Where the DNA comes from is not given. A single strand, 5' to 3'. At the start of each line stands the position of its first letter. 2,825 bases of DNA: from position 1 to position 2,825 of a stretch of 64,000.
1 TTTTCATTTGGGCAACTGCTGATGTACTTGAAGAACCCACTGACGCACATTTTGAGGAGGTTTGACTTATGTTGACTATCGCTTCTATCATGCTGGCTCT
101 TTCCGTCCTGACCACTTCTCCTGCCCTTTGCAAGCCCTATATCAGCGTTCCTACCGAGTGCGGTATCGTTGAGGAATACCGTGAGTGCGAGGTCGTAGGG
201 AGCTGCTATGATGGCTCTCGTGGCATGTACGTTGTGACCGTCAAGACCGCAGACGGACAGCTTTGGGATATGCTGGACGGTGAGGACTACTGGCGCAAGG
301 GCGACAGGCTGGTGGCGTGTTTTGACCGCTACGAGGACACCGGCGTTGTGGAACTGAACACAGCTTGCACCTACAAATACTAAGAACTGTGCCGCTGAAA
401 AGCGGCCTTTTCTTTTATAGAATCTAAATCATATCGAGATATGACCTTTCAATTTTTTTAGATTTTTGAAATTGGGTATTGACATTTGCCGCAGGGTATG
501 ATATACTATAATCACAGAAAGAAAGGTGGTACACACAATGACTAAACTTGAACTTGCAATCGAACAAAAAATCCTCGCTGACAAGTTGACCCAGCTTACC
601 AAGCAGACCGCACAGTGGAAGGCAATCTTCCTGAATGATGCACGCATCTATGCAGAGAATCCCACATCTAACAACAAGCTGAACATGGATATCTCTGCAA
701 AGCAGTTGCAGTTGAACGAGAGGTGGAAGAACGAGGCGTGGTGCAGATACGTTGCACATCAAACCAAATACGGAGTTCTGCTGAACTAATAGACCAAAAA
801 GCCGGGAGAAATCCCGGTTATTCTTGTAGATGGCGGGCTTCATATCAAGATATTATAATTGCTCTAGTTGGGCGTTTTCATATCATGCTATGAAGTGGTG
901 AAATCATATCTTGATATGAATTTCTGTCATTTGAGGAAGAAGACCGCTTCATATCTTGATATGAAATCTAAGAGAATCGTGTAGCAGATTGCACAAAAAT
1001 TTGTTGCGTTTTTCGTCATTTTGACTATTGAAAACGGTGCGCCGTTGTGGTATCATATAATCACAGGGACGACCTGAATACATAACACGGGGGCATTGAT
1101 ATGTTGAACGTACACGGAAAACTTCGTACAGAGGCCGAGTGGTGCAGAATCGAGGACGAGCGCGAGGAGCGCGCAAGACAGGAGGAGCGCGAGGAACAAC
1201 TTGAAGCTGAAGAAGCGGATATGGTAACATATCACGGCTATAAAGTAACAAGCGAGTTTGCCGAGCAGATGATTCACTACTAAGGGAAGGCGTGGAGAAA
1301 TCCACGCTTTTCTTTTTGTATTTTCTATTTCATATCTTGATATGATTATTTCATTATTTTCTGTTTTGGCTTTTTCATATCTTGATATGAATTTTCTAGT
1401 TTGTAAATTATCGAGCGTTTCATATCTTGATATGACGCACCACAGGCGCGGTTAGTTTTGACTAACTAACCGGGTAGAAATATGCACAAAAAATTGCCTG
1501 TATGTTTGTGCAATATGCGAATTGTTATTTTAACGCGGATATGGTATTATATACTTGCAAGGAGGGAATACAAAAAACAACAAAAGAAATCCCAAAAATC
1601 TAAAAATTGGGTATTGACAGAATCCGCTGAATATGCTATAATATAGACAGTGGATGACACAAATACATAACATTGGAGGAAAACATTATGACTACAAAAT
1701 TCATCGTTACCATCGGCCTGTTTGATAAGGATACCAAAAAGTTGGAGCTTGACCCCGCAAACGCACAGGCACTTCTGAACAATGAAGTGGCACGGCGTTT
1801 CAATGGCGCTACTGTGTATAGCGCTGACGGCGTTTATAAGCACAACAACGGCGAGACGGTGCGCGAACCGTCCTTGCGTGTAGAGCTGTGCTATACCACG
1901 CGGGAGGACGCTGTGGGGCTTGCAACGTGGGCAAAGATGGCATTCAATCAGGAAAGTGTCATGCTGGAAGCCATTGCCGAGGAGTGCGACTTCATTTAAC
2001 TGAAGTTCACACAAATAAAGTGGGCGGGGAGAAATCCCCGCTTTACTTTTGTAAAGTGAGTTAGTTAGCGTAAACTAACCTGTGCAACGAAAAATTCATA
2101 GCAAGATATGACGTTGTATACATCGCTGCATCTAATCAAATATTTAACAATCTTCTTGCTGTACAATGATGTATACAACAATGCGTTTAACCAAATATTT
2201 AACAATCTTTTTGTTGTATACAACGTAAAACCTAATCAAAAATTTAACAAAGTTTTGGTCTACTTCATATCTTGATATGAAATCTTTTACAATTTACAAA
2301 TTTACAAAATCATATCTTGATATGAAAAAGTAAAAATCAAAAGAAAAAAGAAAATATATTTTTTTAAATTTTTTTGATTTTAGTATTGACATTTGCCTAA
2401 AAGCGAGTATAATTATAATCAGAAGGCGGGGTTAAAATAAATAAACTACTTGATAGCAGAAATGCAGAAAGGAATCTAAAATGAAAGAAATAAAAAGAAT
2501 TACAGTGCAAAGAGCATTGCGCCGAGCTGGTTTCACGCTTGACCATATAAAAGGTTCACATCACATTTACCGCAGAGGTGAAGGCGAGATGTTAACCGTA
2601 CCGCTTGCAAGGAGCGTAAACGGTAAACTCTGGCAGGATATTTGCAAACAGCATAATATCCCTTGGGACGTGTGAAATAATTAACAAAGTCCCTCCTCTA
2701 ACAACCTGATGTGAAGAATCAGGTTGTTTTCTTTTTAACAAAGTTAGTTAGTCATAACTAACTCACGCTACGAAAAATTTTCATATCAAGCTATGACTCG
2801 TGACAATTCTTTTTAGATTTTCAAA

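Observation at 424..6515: Three families of short palindromic repeats tile the early host-takeover-like region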

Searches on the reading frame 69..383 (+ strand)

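Call 12: search_protein_families(library=pfam, proteins=[window:69-383:+], max_evalue=0.1)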
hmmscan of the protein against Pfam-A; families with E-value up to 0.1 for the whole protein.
window:69-383:+ (104 aa): 1 family
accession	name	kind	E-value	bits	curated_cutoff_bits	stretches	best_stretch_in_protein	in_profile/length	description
PF24315.1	DUF7489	-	0.092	13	27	0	46-82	17-56/65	Domain of unknown function (DUF7489)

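Call 69: search_protein_families(library=phrogs, max_evalue=0.001, proteins=[window:69-383:+])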
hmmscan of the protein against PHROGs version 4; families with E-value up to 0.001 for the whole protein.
window:69-383:+ (104 aa): 0 families

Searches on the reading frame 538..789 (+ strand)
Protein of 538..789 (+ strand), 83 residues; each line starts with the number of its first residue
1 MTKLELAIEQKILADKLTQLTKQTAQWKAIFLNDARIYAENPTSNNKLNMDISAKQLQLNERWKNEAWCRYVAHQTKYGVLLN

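Call 12: search_protein_families(library=pfam, proteins=[window:538-789:+], max_evalue=0.1)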
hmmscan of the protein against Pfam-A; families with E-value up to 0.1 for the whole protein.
window:538-789:+ (83 aa): 0 families

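Call 69: search_protein_families(library=phrogs, max_evalue=0.001, proteins=[window:538-789:+])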
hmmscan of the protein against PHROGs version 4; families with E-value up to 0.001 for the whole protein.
window:538-789:+ (83 aa): 0 families

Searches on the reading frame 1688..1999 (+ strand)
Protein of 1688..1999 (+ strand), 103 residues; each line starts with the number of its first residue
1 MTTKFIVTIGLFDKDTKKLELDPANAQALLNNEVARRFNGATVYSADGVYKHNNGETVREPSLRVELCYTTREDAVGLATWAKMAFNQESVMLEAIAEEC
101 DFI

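Call 12: search_protein_families(library=pfam, proteins=[window:1688-1999:+], max_evalue=0.1)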
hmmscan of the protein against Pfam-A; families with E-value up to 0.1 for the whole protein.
window:1688-1999:+ (103 aa): 2 families
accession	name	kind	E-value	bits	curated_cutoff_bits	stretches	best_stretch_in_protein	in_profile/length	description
PF12098.13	DUF3574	-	2.3e-07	31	25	1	14-99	11-100/103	Protein of unknown function (DUF3574)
PF23780.1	S-AdoMet_lyase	-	0.00011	22.7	28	1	27-93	19-83/133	S-Adenosylmethionine lyase family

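Call 69: search_protein_families(library=phrogs, max_evalue=0.001, proteins=[window:1688-1999:+])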
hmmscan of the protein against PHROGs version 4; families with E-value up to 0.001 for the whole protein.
window:1688-1999:+ (103 aa): 3 families
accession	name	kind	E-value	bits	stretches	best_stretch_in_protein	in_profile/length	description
phrog_16022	-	unknown function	1.4e-05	26.4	1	26-96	23-89/95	-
phrog_2226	-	other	0.00074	20.3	1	40-93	38-91/142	SAM-dependent methyltransferase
phrog_31027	-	unknown function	0.00075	20.7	1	34-101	47-111/118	-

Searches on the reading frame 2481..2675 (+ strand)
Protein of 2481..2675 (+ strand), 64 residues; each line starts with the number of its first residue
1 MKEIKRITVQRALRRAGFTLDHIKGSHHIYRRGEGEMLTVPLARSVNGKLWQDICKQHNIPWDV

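Call 12: search_protein_families(library=pfam, proteins=[window:2481-2675:+], max_evalue=0.1)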
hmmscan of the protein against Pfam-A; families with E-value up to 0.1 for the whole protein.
window:2481-2675:+ (64 aa): 2 families
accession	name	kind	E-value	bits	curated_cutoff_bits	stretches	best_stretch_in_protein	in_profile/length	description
PF07927.17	HicA_toxin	-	2.1e-09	37.8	27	1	9-59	4-57/58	HicA toxin of bacterial toxin-antitoxin,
PF09278.17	MerR-DNA-bind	-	0.036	15.1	25.4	1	6-32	3-29/65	MerR, DNA binding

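Call 69: search_protein_families(library=phrogs, max_evalue=0.001, proteins=[window:2481-2675:+])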
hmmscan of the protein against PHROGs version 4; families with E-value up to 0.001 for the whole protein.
window:2481-2675:+ (64 aa): 1 family
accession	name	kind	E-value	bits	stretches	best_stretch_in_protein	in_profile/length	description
phrog_353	-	moron, auxiliary metabolic gene and host takeover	1e-09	39.3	1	1-60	2-65/73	toxin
